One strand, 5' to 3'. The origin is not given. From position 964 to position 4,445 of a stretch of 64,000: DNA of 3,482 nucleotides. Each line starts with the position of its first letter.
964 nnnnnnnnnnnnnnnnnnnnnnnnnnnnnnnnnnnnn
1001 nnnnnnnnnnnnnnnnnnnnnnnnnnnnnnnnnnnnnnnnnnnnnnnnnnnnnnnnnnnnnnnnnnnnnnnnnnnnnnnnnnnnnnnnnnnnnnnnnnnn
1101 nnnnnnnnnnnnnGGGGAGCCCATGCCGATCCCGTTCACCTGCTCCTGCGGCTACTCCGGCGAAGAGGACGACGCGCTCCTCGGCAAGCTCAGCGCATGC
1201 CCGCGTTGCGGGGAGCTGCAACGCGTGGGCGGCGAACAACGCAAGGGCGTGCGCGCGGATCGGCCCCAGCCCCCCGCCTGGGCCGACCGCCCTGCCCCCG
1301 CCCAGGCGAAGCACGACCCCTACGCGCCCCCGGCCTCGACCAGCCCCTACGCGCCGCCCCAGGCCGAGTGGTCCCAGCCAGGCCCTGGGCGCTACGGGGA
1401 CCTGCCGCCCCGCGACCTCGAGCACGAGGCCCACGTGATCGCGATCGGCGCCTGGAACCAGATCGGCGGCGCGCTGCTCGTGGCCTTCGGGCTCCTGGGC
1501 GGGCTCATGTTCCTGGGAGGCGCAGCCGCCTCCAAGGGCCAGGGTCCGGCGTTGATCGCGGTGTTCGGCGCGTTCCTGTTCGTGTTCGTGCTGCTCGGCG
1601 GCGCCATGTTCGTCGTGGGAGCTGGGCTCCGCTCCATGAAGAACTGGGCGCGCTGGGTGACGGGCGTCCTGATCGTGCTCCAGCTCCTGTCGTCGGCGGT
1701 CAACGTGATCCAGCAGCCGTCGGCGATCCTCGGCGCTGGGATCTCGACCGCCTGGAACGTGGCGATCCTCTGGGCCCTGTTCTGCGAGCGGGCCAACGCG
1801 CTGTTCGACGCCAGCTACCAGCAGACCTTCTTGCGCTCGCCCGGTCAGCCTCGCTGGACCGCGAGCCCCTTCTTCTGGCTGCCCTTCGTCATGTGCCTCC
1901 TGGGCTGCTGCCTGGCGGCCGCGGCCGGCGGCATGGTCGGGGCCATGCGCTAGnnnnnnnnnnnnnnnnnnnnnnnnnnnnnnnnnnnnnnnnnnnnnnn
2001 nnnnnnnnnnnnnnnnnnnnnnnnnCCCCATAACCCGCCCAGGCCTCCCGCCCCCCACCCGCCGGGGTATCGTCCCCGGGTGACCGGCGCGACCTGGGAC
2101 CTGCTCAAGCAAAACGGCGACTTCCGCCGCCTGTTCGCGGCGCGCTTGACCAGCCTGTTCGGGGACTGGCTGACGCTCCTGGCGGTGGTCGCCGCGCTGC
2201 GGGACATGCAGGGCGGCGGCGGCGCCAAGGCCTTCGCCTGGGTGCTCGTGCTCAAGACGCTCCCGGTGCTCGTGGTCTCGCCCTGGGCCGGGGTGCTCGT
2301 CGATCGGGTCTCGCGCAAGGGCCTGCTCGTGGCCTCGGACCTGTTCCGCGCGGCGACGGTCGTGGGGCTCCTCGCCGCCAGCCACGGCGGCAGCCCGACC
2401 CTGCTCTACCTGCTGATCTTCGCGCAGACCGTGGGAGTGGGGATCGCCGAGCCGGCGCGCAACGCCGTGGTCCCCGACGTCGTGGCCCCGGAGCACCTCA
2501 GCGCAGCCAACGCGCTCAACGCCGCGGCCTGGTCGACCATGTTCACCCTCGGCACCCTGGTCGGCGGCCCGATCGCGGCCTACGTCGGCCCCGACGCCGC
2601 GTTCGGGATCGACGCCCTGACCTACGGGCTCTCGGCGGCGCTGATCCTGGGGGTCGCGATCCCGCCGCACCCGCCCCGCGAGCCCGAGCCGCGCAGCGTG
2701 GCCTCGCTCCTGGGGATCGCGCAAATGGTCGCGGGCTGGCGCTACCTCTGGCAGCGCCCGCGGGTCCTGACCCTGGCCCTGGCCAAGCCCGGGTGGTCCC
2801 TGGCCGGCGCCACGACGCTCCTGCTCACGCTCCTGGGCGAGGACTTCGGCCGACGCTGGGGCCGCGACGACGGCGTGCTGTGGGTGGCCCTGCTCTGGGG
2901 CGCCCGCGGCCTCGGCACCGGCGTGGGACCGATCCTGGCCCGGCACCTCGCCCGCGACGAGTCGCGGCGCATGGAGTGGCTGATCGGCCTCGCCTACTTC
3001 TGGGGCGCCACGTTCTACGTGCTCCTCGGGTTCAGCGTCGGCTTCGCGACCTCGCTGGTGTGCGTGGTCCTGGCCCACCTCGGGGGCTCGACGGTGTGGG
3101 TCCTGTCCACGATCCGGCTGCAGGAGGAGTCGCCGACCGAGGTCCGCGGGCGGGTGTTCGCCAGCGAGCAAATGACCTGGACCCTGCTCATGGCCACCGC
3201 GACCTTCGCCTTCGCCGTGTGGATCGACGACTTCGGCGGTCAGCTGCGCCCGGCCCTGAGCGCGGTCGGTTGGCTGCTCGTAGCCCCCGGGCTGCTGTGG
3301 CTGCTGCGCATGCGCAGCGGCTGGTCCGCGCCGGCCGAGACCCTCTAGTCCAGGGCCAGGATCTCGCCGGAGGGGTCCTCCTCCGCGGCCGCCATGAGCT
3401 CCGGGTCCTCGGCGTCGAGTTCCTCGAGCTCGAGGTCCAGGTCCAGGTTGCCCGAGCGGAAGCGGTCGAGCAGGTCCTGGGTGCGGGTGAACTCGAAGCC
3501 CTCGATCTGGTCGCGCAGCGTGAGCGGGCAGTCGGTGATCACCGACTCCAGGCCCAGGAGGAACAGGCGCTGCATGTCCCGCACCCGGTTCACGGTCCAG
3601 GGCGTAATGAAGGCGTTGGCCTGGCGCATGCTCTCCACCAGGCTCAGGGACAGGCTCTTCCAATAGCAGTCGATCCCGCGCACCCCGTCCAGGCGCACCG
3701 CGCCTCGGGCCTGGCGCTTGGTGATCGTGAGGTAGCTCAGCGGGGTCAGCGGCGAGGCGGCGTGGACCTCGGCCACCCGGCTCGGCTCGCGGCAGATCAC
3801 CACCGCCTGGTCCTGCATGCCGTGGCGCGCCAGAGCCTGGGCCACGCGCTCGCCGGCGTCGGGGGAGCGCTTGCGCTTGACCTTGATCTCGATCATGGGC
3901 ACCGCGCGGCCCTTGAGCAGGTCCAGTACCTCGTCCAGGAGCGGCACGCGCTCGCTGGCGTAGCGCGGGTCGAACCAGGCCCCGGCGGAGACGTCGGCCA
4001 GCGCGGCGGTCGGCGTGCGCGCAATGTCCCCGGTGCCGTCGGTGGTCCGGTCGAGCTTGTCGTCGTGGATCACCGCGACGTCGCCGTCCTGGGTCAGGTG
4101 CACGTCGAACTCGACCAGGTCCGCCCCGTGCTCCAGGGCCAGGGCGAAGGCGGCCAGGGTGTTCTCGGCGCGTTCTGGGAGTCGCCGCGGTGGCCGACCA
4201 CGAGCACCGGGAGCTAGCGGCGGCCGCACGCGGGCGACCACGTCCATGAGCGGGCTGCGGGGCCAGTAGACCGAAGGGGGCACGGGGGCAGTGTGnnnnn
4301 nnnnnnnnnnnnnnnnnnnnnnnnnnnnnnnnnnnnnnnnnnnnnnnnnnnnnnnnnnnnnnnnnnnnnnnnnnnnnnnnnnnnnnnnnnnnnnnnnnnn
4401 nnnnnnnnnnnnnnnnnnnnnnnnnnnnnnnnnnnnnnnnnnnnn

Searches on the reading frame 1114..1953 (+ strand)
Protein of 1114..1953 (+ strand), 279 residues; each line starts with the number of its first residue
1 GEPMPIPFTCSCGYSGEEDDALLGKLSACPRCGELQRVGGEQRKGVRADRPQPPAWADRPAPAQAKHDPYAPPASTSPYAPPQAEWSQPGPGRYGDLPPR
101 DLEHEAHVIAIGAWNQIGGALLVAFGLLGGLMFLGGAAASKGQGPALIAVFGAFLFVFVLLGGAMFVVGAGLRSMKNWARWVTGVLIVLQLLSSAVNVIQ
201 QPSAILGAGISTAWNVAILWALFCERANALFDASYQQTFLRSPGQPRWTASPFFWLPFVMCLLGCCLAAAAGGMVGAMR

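Call 36: search_protein_families(library=pfam, proteins=[window:1114-1953:+], max_evalue=0.001)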
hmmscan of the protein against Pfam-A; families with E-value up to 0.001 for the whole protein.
window:1114-1953:+ (279 aa): 1 family
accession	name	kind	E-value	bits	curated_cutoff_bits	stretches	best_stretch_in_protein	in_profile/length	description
PF23636.1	DUF7144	-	0.00081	20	27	1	157-225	48-113/115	Domain of unknown function (DUF7144)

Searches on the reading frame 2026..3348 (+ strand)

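Call 36: search_protein_families(library=pfam, proteins=[window:2026-3348:+], max_evalue=0.001)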
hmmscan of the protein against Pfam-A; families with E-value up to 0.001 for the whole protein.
window:2026-3348:+ (440 aa): 2 families
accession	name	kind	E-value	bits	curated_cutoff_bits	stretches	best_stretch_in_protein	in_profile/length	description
PF07690.21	MFS_1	-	6.5e-29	101.4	33.4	1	37-391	2-345/347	Major Facilitator Superfamily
PF05977.19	MFS_3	-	5.9e-20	71.6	27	1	31-404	10-371/524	Transmembrane secretion effector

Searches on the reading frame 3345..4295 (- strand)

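Call 36: search_protein_families(library=pfam, proteins=[window:3345-4295:-], max_evalue=0.001)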
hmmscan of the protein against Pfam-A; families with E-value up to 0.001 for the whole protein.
window:3345-4295:- (316 aa): 1 family
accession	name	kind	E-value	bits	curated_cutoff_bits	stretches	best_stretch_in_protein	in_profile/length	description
PF03009.23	GDPD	-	4.6e-33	115.8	23.6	1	40-257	9-242/244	Glycerophosphoryl diester phosphodiesterase family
